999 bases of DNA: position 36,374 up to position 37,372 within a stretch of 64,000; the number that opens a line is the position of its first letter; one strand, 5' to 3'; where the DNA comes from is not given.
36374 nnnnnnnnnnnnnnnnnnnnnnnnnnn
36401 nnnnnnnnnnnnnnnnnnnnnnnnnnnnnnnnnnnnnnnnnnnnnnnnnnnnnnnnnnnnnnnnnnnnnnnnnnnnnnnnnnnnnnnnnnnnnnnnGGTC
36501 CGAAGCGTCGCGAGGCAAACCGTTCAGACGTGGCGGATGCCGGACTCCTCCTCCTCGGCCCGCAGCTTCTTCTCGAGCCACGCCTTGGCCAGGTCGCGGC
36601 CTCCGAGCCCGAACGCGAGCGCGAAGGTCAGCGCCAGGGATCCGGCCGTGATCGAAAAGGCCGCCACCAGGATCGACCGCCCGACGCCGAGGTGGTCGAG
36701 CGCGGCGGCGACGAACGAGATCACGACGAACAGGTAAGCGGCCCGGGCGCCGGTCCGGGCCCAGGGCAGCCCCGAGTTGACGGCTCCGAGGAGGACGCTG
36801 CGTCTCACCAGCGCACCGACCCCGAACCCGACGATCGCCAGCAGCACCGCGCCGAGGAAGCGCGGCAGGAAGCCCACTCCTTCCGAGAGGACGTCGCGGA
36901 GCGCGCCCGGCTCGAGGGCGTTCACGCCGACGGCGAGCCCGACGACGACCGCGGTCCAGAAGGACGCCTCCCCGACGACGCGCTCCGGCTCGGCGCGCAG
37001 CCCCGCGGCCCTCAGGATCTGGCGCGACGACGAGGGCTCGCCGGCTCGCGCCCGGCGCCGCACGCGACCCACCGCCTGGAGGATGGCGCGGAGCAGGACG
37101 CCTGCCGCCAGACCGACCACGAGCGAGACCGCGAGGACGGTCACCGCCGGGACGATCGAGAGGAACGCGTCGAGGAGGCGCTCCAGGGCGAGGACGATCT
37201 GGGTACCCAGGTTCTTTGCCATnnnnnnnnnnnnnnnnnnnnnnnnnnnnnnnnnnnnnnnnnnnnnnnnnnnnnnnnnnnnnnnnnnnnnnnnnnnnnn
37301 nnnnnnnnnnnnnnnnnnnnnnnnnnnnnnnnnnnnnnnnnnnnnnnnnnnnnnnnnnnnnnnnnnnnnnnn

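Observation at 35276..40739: Compact osmoadaptation locus: a CPA2 antiporter, small membrane protein, MpgP, GpgS-like, TM-helix protein operon on the minus strand, facing a divergent GT55 MpgS-like gene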

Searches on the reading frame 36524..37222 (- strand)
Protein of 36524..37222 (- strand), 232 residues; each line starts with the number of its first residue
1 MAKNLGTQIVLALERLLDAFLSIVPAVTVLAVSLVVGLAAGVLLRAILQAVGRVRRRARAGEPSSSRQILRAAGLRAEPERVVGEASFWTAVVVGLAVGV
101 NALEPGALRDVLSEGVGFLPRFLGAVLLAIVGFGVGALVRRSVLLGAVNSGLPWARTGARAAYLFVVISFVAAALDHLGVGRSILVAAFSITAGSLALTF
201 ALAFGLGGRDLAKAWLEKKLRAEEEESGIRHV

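Call 3: search_protein_families(library=pfam, proteins=[window:36524-37222:-], max_evalue=0.01)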
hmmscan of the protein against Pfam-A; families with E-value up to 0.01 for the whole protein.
window:36524-37222:- (232 aa): 1 family
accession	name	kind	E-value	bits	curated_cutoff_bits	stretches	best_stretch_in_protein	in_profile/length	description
PF05552.17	MS_channel_1st_1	-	0.00031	21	22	1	108-143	3-38/50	Mechanosensitive ion channel, conserved TM helix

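Call 4: search_protein_families(library=ncbifam, proteins=[window:36524-37222:-], max_evalue=0.01)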
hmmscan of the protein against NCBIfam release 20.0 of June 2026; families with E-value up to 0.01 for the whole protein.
window:36524-37222:- (232 aa): 1 family
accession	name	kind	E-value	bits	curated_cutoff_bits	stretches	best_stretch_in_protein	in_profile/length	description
NF033912.1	msc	subfamily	9.5e-11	41.5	100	1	10-212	173-365/365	mechanosensitive ion channel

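Call 52: find_homologous_proteins(query=window:36524-37222:-, max_evalue=0.001)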
Query window:36524-37222:- (232 aa): 267 proteins with E <= 0.001 among 8000 candidates; the best 120 are listed.
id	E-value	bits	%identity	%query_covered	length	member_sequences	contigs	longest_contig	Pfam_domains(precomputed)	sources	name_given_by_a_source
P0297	1.5e-131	455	100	100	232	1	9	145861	-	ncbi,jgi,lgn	-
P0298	2.1e-126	438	96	100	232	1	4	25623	-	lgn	-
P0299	4.5e-121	420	92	100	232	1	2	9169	-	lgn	-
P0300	2.0e-119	415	90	100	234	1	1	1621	-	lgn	-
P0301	2.7e-115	401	87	100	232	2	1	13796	-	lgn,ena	-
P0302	8.4e-111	387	84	100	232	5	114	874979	-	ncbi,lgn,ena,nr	ncbi:MAG TPA: hypothetical protein PLB01_02375 [Thermoanaerobaculia bacterium]|nr:hypothetical prote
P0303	3.6e-110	385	84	100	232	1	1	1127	-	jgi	jgi:hypothetical protein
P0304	3.5e-109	381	84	100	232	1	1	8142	-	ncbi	-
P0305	1.9e-105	369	81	100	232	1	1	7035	-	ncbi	-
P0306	1.0e-101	357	78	100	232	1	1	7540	-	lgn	-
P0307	3.1e-100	352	79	100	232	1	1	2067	-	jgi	jgi:hypothetical protein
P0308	1.8e-99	350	77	100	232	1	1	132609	-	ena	-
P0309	1.9e-99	350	78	100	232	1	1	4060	-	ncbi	-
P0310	7.2e-99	348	78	100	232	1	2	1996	-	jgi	jgi:hypothetical protein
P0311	7.5e-99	348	78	100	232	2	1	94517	-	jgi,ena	-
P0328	3.2e-96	339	75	100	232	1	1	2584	PF05552.18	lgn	-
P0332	7.5e-96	338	75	100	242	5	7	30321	PF05552.18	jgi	jgi:hypothetical protein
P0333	1.7e-95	337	75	100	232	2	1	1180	PF05552.18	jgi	jgi:hypothetical protein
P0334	1.8e-95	337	75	100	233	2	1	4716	PF05552.18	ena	-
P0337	1.0e-90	321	71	100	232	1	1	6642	PF05552.18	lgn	-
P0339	1.1e-88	314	69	100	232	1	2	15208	PF05552.18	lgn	-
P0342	6.7e-79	283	65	100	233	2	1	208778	PF05552.18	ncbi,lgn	-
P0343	4.4e-75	270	63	100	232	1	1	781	PF05552.18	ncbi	-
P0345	3.9e-73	264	61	100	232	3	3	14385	PF05552.18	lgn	-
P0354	1.4e-69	252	57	100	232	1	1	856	PF05552.18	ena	-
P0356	4.7e-69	250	58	99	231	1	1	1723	PF05552.18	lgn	-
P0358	2.9e-68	248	59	100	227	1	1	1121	PF05552.18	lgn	-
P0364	9.7e-67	243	59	99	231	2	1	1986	PF05552.18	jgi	jgi:hypothetical protein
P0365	9.8e-67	243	59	99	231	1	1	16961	PF05552.18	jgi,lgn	jgi:hypothetical protein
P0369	9.2e-66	240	58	99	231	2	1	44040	PF05552.18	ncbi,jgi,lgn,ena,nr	ncbi:MAG TPA: hypothetical protein VL084_06995 [Thermoanaerobaculia bacterium]|nr:hypothetical prote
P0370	1.4e-65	239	56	100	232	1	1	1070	PF05552.18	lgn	-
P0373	3.6e-65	238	58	99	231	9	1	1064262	PF05552.18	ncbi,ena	-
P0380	1.8e-64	235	63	70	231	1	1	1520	PF05552.18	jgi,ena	-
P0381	3.5e-64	234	57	99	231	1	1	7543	PF05552.18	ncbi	-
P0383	4.5e-64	234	57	99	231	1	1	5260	PF05552.18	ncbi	-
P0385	4.8e-64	234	57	99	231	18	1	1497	PF05552.18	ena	-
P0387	6.3e-64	234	58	99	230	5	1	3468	PF05552.18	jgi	jgi:hypothetical protein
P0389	8.4e-64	233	58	99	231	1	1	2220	PF05552.18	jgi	jgi:hypothetical protein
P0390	1.7e-63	232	57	99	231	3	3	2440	PF05552.18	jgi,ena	-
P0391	3.2e-63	231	57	99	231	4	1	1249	PF05552.18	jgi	-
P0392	4.1e-63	231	56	99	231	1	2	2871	PF05552.18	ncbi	-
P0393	4.7e-63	231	58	100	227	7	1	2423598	PF05552.18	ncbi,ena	-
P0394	5.4e-63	231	58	98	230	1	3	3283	PF05552.18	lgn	-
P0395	1.1e-62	230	57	99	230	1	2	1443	PF05552.18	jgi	jgi:hypothetical protein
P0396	2.6e-62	228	56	99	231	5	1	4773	PF05552.18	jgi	-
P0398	3.5e-62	228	57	99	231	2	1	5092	PF05552.18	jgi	jgi:hypothetical protein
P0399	4.3e-62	228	57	99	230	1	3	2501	PF05552.18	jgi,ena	jgi:hypothetical protein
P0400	5.5e-62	227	78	63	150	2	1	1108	PF05552.18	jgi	-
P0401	5.6e-62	227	56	99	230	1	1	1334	PF05552.18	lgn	-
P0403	1.1e-61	226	57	99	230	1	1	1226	PF05552.18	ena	-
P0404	1.6e-61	226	56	100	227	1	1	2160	PF05552.18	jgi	jgi:hypothetical protein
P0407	2.3e-60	222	57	99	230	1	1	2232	PF05552.18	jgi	-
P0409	4.1e-60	221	56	100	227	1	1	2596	PF05552.18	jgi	jgi:hypothetical protein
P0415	5.9e-58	214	55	100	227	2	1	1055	PF05552.18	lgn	-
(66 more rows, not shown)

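Call 64: predict_structure(alignment_id=A4)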
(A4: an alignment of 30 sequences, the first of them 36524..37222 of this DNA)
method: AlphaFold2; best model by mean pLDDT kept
length: 232 residues; sequences in the alignment: 30
mean_pLDDT: 80.4   pTM: 0.52
mean pLDDT of the five models: 80.4, 72.1, 71.4, 62.6, 60.9
residues with pLDDT >= 90: 8; 70-90: 189; 50-70: 34; < 50: 1
segments of 3 or more residues with pLDDT < 50: none
pLDDT, mean of each block of 10 residues (from residue 1): 80 85 83 89 86 69 59 65 84 86 83 84 86 87 88 87 90 85 79 82 72 81 68 50
secondary structure, 60 per line:
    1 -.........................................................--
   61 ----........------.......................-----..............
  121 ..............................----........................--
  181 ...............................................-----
elements in order: H2-58 H65-72 H79-101 H107-150 H155-178 H181-227

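Call 68: fold_search(model_id=the predicted structure, library=pdb)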
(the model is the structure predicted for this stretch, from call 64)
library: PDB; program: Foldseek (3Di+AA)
matches with E <= 10: 64; with E <= 0.001: 0
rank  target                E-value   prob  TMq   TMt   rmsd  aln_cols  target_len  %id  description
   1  2z0o                  1.4e+00  0.23  0.24  0.16  34.2       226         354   11  Crystal structure of APPL1-BAR-PH domain (released 2008-05-13)
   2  4fzs_B                1.5e+00  0.15  0.19  0.22  33.0       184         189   14  Structure of human SNX1 BAR domain (released 2013-07-10)
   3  5cwg                  1.5e+00  0.18  0.17  0.19  17.0       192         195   12  Crystal structure of de novo designed helical repeat protein DHR10 (released 2015-12-16)
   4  2q13                  2.1e+00  0.15  0.22  0.15  33.4       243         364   10  Crystal structure of BAR-PH domain of APPL1 (released 2007-08-14)
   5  7xge_A                2.1e+00  0.08  0.15  0.18  14.3       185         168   12  Crystal structure of MCL-1 in complex with computationally designed inhibitor protein (released 2022-07-20)
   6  7xge_G                2.5e+00  0.08  0.16  0.19  14.2       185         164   12  Crystal structure of MCL-1 in complex with computationally designed inhibitor protein (released 2022-07-20)
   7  2elb                  2.7e+00  0.15  0.24  0.17  33.6       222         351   11  Crystal Structure of the BAR-PH domain of human APPL1 (released 2007-05-29)
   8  4fzs_A                2.7e+00  0.09  0.18  0.20  32.2       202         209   12  Structure of human SNX1 BAR domain (released 2013-07-10)
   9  3fyq                  2.7e+00  0.06  0.16  0.18  21.1       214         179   14  Structure of Drosophila melanogaster talin IBS2 domain (residues 1981-2168) (released 2009-02-03)
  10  5cwc                  3.0e+00  0.09  0.16  0.18  16.2       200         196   12  Crystal structure of de novo designed helical repeat protein DHR5 (released 2015-12-16)
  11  7zdb_D                3.4e+00  0.06  0.16  0.08  22.2       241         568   19  IF(heme/bound) conformation of CydDC in ADP+Pi(CydC)/ATP(CydD) bound state (Dataset-2) (released 2023-04-19)
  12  5c5b_B                3.4e+00  0.06  0.15  0.09  36.3       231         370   12  Crystal Structure of Human APPL BAR-PH Heterodimer (released 2016-06-22)
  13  8dt0_B                3.6e+00  0.11  0.18  0.27  13.5       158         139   19  Scaffolding protein functional sites using deep learning (released 2022-08-10)
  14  6s33_B                3.6e+00  0.10  0.19  0.26  12.6       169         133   16  Ligand binding domain of the P. putida receptor PcaY_PP in complex with Protocatechuate (released 2020-10-21)
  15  6cnn_A                3.8e+00  0.12  0.19  0.14  21.1       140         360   14  Cryo-EM structure of the human SK4/calmodulin channel complex in the Ca2+ bound state I (released 2018-05-02)
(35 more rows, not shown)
